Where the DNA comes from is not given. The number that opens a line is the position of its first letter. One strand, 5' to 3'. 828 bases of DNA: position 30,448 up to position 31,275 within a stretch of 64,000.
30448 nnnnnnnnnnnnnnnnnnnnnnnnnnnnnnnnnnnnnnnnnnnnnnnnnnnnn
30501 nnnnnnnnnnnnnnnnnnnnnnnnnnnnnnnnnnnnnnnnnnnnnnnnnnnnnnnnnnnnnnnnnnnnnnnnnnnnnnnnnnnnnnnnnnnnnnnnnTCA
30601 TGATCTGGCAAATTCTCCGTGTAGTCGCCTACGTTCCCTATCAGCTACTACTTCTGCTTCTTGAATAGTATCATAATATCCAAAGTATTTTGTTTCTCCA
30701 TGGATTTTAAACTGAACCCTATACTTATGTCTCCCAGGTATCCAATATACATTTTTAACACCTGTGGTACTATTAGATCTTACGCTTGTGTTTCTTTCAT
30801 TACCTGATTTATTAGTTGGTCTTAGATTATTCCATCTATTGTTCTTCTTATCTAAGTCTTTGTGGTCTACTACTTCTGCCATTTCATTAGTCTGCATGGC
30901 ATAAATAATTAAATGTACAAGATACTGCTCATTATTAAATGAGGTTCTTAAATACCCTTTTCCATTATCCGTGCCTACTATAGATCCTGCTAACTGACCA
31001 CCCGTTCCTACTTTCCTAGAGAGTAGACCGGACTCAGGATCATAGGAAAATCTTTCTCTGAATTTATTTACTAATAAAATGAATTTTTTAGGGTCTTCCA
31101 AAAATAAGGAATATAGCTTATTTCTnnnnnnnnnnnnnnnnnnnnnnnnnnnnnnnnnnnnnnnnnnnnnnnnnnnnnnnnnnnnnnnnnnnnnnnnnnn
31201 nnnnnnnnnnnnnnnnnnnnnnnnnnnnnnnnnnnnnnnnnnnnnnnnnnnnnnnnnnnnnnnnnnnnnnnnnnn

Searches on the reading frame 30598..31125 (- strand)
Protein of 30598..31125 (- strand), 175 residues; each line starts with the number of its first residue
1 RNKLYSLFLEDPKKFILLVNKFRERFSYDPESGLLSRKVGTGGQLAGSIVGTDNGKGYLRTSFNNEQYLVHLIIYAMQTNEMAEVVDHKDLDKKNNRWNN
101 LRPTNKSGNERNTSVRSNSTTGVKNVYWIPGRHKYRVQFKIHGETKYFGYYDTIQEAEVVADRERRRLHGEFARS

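Call 56: search_protein_families(library=pfam, proteins=[window:30598-31125:-], max_evalue=0.01)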
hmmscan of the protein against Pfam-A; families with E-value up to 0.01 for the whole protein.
window:30598-31125:- (175 aa): 1 family
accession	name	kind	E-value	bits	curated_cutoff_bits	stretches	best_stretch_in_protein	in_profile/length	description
PF13392.12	HNH_3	-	7.3e-07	29.2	24.8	1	68-111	1-46/46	HNH endonuclease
